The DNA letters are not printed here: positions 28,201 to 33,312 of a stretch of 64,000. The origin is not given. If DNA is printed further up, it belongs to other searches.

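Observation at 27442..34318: Three-gene operon: polytopic membrane protein, a 1603-aa secreted GH38-like giant, and a CPBP-like membrane protease.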

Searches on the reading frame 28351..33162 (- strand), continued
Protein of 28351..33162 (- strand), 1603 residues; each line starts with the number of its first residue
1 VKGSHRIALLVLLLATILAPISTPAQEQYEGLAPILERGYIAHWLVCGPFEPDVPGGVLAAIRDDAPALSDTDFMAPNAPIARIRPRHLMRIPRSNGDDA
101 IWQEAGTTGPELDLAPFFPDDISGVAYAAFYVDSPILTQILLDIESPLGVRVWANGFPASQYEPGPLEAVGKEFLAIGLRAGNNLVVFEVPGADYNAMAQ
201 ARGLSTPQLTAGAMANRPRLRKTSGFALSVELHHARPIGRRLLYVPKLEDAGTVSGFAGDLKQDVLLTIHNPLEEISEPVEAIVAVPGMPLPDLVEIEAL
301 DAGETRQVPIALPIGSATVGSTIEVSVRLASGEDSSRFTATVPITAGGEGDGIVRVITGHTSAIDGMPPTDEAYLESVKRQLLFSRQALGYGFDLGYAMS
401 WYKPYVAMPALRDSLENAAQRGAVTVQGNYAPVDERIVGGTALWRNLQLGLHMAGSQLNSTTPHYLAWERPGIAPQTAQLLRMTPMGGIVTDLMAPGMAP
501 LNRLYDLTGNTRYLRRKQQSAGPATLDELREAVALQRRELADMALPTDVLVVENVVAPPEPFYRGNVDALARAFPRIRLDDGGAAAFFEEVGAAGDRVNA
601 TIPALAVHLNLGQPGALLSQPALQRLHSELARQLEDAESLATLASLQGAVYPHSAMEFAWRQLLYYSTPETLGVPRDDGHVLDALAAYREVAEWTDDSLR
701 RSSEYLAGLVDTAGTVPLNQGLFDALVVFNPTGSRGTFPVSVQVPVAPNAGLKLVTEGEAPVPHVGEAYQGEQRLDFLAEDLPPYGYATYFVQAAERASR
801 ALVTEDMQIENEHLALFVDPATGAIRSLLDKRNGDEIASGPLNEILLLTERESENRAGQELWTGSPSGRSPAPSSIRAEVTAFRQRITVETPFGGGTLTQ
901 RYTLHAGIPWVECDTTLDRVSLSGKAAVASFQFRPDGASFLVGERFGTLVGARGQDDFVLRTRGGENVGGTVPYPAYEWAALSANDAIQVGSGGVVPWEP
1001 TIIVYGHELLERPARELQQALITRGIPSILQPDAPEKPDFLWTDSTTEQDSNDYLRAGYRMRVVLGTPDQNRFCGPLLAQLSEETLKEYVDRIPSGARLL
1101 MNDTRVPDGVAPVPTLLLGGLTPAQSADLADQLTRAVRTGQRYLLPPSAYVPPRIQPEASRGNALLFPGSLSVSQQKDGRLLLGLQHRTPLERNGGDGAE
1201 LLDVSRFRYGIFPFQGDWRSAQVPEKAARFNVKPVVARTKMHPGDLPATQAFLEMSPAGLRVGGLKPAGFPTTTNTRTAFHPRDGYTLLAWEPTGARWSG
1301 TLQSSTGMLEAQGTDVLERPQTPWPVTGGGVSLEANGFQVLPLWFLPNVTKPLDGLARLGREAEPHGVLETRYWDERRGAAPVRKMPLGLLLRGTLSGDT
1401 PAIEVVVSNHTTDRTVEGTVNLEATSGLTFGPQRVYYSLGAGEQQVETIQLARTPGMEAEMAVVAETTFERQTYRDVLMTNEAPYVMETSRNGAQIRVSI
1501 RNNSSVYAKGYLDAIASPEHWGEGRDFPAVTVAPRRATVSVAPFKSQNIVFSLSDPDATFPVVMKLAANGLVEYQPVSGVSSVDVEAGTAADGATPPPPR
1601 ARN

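Call 10: search_solved_structures(query=A1, max_evalue=1, show_alignments=3)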
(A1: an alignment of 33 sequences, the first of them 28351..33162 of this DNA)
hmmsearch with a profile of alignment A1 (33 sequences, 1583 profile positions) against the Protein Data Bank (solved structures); distinct sequences matched with E-value up to 1: 13.
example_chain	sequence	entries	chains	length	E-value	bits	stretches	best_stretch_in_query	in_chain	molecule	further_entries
3lvt_A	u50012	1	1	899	9.2e-22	79.5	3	614-743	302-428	Glycosyl hydrolase, family 38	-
5kbp_A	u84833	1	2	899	1.5e-21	78.8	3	614-743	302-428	Glycosyl hydrolase, family 38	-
7vqo_A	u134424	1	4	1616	3.3e-19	71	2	365-693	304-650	Ams1, Nbr1 and malE fusion protein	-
2wyh_A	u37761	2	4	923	6.5e-17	63.4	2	614-743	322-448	ALPHA-MANNOSIDASE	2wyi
6lz1_A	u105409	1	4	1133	3.4e-15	57.7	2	362-697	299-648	Ams1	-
7dd9_A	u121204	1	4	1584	1.5e-14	55.5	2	362-697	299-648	Alpha-mannosidase,ZZ-type zinc finger-containing protein P35G2.11c,Maltose/maltodextrin-bi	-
7ufs_A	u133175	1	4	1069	9.1e-13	49.6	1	365-702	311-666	Alpha-mannosidase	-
5jm0_A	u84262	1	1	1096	1.7e-10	42.1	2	366-485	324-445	Alpha-mannosidase,Alpha-mannosidase,Alpha-mannosidase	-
7ufr_A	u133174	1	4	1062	1.2e-07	32.7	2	579-673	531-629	Alpha-mannosidase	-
7ufu_A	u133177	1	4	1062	4.4e-07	30.8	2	579-673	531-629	Alpha-mannosidase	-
7uft_A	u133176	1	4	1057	0.00011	22.9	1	367-702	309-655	Alpha-mannosidase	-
6b9o_A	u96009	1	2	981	0.0064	17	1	710-838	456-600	Alpha-mannosidase from Canavalia ensiformis (jack bean)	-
6b9p_A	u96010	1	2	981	0.0064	17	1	710-838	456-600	Alpha-mannosidase from Canavalia ensiformis (jack bean)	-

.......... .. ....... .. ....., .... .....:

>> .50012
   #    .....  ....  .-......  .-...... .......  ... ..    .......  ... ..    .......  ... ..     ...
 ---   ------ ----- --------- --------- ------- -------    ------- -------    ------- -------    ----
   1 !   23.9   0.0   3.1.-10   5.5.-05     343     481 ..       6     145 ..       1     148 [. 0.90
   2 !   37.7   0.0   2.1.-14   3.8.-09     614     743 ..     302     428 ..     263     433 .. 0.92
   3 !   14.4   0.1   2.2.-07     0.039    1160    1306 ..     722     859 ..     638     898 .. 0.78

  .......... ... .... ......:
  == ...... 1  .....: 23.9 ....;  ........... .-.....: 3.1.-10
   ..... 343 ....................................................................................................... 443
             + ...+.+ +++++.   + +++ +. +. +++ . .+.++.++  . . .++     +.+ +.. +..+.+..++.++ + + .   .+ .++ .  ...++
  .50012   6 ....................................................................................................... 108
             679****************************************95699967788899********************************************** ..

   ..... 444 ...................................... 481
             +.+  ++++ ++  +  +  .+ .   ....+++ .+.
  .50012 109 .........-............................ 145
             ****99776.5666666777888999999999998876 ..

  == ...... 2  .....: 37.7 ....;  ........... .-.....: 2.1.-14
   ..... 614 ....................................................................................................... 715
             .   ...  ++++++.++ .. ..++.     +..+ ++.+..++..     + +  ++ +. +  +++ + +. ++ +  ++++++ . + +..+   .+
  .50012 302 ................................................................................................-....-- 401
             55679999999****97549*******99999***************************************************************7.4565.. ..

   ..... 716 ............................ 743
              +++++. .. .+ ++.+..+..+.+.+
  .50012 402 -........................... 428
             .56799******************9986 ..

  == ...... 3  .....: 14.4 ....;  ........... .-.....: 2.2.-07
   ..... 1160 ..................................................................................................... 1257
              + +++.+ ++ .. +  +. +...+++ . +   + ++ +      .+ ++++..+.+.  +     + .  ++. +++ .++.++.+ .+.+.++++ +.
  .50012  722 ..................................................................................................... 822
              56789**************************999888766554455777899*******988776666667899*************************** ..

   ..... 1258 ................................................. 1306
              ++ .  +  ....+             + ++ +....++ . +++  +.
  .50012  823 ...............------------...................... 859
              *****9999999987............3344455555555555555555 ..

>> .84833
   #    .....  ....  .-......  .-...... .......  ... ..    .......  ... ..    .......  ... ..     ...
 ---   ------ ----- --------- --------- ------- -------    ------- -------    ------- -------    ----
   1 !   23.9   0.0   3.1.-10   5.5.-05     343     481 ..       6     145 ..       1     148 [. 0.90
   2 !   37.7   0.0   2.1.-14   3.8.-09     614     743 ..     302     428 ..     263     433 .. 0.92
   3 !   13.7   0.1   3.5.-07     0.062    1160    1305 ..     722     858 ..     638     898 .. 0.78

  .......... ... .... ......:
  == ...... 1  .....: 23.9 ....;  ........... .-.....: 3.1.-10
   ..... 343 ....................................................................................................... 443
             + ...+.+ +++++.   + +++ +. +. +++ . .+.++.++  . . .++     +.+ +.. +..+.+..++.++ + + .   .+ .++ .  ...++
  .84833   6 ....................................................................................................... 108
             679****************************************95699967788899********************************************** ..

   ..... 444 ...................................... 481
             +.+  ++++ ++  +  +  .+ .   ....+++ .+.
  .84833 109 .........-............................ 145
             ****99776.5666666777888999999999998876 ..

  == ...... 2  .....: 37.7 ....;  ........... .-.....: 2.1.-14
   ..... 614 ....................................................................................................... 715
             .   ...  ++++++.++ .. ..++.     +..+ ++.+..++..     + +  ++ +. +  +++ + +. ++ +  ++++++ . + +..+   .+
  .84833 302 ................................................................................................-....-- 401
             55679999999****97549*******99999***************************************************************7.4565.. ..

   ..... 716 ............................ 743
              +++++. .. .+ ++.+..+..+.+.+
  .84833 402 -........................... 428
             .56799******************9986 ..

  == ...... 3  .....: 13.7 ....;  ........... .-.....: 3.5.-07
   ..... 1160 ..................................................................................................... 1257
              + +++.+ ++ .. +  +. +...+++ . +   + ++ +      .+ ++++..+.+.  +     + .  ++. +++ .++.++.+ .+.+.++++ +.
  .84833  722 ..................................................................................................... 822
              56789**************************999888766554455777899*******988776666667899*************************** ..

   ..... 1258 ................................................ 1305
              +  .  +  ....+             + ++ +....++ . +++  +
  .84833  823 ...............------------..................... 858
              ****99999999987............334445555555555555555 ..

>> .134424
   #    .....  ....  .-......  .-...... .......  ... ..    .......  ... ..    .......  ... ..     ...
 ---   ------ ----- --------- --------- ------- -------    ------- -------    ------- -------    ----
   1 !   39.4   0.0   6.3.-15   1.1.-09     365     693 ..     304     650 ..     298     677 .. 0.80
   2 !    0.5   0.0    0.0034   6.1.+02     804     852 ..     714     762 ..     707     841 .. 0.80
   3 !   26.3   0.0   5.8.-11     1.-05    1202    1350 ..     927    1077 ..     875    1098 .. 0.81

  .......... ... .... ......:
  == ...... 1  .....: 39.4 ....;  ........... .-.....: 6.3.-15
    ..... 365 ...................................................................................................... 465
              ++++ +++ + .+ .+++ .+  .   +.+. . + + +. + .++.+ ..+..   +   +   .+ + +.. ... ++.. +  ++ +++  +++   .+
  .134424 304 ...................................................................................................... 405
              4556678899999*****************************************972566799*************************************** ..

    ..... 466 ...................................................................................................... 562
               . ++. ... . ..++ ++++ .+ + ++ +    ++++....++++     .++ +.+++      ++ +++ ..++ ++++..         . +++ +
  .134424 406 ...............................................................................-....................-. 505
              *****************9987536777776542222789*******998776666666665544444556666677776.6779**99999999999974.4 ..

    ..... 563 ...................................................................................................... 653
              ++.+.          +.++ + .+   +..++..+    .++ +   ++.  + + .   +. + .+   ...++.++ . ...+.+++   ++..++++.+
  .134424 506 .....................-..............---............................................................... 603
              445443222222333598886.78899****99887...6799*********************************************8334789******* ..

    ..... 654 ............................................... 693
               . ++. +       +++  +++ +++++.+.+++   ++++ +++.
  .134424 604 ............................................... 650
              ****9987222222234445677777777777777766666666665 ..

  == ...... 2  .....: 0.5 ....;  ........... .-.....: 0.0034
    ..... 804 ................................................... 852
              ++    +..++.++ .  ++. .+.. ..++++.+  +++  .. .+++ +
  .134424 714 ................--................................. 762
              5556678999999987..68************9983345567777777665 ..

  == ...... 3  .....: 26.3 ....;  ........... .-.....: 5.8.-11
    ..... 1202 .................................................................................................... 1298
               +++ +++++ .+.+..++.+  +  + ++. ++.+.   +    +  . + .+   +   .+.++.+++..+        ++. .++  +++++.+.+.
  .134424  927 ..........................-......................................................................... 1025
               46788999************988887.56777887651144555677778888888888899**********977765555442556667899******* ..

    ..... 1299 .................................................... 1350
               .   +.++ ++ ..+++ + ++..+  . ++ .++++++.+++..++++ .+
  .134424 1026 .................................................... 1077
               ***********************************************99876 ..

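Call 13: find_encoding_contigs(protein=P0015, flank=8000, max_places=2)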
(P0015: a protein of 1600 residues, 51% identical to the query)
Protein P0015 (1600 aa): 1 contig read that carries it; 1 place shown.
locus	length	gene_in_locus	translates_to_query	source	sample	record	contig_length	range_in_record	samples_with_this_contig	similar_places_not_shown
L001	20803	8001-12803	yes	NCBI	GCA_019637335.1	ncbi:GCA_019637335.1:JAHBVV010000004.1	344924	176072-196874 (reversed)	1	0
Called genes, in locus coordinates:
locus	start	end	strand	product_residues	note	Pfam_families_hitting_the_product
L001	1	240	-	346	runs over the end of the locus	PF13088:BNR_2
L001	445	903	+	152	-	PF00293:NUDIX, PF22327:Nudt16-like (weak)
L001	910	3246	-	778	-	PF13646:HEAT_2 (weak), PF02985:HEAT (faint), PF13646:HEAT_2, PF00754:F5_F8_type_C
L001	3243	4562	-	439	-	PF02894:GFO_IDH_MocA_C (faint), PF01408:GFO_IDH_MocA, PF22725:GFO_IDH_MocA_C3 (faint), PF19051:GFO_IDH_MocA_C2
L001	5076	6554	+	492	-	-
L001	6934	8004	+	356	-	-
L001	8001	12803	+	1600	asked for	-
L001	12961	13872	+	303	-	PF02517:Rce1-like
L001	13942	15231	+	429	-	PF01408:GFO_IDH_MocA, PF19051:GFO_IDH_MocA_C2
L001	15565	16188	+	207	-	PF06439:3keto-disac_hyd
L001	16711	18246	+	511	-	-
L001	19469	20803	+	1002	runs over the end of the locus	PF17132:Glyco_hydro_106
